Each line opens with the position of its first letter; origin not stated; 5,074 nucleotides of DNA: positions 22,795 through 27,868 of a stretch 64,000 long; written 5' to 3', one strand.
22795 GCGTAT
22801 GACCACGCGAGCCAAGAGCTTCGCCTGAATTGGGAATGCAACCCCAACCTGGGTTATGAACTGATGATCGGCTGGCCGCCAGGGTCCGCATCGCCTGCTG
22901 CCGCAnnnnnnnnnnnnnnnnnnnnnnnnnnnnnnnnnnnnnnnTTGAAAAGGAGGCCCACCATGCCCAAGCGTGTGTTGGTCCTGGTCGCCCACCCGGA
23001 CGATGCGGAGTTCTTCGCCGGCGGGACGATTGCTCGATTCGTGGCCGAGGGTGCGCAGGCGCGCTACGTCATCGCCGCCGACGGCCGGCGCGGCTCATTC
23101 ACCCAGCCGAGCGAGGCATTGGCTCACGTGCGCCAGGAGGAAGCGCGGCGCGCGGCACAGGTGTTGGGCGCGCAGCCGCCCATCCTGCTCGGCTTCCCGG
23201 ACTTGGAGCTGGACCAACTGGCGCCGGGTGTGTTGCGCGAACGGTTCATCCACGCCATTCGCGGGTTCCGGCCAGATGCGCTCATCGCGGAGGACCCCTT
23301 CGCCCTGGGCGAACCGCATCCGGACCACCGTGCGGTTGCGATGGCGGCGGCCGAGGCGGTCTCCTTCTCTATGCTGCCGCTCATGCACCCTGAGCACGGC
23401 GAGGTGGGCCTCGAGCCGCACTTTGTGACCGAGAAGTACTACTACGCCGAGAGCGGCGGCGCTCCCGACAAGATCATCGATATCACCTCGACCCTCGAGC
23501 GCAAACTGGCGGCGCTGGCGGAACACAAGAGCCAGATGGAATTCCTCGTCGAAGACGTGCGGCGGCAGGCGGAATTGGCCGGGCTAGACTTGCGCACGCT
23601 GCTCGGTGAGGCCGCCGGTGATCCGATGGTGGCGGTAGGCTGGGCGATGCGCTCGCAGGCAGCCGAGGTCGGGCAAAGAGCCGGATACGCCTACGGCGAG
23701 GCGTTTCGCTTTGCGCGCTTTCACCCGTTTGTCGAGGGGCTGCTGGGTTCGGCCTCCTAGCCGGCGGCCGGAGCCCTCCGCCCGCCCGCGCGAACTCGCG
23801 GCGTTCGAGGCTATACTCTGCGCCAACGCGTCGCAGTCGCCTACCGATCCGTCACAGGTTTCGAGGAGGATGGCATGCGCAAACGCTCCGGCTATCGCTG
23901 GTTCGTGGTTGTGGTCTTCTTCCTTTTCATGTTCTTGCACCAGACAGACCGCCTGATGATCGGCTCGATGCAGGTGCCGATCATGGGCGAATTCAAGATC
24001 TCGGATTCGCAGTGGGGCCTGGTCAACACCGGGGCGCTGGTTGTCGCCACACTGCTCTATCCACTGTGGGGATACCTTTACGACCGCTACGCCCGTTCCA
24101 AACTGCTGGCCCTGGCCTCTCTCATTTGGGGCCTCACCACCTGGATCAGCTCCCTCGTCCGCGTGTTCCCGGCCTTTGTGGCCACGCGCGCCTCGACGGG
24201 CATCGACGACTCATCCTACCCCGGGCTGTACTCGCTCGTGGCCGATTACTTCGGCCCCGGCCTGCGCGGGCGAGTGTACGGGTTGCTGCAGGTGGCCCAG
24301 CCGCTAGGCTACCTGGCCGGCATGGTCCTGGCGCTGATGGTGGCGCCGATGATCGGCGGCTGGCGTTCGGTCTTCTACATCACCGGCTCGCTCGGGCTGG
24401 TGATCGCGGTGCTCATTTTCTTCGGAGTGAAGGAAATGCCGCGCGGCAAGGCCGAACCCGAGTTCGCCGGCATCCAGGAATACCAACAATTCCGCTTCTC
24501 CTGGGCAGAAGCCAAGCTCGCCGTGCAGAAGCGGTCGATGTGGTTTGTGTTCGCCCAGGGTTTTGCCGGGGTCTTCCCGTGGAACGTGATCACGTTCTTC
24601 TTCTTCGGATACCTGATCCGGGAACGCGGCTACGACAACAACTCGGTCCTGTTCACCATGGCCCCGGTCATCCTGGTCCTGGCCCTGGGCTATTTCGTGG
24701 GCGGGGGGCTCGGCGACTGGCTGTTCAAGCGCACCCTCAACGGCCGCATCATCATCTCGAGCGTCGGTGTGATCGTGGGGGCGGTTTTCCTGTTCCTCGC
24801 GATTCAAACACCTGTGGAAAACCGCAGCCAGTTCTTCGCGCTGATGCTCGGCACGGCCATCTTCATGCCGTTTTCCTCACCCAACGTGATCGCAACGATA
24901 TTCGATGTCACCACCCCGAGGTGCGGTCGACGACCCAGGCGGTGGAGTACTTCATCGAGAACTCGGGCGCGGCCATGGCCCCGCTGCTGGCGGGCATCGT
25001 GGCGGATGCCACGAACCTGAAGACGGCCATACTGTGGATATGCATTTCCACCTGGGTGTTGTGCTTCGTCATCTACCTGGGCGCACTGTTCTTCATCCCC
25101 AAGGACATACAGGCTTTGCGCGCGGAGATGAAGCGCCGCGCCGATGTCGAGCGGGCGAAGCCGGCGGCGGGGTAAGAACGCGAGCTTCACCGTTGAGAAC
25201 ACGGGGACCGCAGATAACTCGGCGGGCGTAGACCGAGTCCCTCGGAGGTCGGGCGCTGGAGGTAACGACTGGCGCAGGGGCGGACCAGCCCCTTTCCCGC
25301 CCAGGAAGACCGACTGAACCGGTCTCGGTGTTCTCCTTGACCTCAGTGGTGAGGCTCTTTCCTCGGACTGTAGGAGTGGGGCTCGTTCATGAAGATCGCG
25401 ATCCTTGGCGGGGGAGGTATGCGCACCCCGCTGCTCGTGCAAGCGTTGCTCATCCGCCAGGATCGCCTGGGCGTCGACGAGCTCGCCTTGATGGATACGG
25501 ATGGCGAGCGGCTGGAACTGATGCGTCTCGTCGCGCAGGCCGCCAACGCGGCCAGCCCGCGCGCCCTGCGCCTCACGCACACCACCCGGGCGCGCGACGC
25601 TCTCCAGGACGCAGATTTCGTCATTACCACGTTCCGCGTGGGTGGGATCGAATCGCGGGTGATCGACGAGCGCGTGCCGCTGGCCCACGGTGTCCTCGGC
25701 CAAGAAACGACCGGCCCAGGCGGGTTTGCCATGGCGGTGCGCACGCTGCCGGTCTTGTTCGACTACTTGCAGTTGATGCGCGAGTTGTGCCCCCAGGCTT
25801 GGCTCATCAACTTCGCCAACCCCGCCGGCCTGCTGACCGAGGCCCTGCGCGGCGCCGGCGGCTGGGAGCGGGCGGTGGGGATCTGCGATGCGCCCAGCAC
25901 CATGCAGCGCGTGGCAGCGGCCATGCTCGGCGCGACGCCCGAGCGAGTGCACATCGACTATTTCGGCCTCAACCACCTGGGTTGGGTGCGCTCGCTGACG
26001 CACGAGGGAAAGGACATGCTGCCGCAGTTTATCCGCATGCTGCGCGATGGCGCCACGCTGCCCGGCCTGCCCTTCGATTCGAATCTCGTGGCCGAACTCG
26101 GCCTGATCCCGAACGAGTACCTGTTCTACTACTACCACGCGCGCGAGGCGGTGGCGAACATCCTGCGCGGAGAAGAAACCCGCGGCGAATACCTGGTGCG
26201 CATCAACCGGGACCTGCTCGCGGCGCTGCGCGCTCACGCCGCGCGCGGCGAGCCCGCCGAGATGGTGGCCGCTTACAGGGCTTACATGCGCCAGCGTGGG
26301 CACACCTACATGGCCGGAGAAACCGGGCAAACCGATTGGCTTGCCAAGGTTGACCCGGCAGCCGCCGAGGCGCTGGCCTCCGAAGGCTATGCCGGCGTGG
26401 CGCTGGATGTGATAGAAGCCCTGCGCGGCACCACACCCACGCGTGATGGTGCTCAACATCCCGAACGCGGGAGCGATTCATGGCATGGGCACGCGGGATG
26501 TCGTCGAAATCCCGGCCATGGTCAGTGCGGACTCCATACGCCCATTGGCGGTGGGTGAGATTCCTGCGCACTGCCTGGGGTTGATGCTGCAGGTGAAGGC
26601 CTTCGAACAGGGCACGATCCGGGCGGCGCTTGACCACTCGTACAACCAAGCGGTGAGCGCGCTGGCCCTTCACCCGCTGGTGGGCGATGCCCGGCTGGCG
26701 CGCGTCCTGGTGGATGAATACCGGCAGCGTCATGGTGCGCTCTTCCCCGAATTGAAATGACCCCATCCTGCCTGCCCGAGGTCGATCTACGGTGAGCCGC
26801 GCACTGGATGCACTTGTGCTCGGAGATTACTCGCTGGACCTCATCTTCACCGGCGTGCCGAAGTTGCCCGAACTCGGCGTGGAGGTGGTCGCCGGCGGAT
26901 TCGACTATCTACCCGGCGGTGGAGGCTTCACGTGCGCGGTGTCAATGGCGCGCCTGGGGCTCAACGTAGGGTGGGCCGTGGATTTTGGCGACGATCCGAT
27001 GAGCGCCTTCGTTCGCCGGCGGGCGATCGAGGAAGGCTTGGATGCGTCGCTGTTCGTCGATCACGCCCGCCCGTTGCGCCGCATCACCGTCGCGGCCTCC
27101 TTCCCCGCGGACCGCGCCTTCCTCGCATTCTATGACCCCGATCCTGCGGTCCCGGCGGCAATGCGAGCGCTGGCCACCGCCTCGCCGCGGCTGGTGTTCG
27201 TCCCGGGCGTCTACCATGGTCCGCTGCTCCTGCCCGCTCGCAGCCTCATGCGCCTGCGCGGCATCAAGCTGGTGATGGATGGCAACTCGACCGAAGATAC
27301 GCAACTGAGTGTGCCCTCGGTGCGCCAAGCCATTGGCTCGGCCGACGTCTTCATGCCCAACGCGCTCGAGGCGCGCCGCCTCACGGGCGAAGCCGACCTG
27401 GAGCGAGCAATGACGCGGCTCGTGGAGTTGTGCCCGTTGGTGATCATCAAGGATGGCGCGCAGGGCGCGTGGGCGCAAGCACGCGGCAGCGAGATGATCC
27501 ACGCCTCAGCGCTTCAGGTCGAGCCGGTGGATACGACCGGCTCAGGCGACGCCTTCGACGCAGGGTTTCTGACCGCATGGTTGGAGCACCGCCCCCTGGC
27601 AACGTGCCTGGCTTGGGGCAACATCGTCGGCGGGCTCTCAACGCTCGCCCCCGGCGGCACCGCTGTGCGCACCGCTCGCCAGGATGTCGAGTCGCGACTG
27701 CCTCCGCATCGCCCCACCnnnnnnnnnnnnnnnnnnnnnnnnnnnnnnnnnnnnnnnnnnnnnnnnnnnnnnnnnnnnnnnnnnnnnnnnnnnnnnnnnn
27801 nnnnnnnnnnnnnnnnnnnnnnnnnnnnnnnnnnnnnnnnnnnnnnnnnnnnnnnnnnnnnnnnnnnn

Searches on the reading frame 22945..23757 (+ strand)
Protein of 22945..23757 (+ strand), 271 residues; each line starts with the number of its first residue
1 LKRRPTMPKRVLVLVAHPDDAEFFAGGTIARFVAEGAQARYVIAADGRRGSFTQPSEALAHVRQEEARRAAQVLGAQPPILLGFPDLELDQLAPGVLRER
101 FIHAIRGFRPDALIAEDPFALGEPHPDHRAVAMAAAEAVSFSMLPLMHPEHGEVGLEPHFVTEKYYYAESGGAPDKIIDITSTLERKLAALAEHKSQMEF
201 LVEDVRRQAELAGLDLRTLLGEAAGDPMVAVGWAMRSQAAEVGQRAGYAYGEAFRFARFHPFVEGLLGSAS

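Call 43: search_protein_families(library=pfam, proteins=[window:22945-23757:+], max_evalue=0.001)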
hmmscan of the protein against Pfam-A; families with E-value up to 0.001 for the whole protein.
window:22945-23757:+ (271 aa): 1 family
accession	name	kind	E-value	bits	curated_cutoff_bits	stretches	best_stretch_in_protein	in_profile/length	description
PF02585.22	PIG-L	-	7.2e-28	98.1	28.2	1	12-138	1-128/129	GlcNAc-PI de-N-acetylase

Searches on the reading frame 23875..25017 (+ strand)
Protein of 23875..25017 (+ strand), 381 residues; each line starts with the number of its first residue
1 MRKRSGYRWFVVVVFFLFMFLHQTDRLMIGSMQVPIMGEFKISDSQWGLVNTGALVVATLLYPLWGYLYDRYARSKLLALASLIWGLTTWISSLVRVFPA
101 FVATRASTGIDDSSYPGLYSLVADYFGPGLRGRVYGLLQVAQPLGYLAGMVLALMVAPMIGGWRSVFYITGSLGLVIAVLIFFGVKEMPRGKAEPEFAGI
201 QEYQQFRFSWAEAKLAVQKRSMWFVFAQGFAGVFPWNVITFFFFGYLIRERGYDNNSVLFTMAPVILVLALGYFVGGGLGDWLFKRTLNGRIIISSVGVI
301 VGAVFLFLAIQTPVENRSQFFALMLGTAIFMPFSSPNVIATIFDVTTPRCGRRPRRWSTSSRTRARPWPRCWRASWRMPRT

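Call 12: search_protein_families(library=pfam, proteins=[window:23875-25017:+], max_evalue=0.001)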
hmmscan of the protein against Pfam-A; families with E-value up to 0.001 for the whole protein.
window:23875-25017:+ (381 aa): 2 families
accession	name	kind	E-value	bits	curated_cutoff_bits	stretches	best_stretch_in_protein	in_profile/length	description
PF07690.21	MFS_1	-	6.9e-38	130.9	33.4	1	16-346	2-323/347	Major Facilitator Superfamily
PF03137.26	OATP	-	0.00077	18.3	25.8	1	9-97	1-88/545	Organic Anion Transporter Polypeptide (OATP) family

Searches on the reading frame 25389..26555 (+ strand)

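Call 12: search_protein_families(library=pfam, proteins=[window:25389-26555:+], max_evalue=0.001)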
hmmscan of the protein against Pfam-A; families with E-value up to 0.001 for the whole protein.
window:25389-26555:+ (389 aa): 2 families
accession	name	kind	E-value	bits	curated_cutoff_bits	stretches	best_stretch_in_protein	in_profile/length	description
PF02056.22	Glyco_hydro_4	-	1.6e-49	168.4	23.2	1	2-180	1-181/183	Family 4 glycosyl hydrolase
PF11975.13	Glyco_hydro_4C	-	6.7e-16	59.3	24.1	1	191-352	1-132/211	Family 4 glycosyl hydrolase C-terminal domain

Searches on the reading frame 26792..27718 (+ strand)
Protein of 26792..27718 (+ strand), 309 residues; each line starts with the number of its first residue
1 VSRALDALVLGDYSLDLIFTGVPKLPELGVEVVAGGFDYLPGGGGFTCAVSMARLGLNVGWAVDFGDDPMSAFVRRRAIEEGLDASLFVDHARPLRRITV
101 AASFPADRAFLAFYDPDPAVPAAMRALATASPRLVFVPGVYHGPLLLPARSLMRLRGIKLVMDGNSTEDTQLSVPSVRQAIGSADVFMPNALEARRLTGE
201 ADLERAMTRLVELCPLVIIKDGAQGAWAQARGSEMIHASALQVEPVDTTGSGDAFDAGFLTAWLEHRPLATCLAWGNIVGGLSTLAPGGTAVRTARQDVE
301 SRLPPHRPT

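Call 12: search_protein_families(library=pfam, proteins=[window:26792-27718:+], max_evalue=0.001)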
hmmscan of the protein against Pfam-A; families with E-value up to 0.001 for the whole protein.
window:26792-27718:+ (309 aa): 2 families
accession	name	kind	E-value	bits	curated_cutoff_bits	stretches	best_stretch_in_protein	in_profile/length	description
PF00294.29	PfkB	-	2.5e-31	109.6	25.8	1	32-291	26-297/302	pfkB family carbohydrate kinase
PF08543.17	Phos_pyr_kin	-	0.0006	19.7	27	1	179-260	115-208/246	Phosphomethylpyrimidine kinase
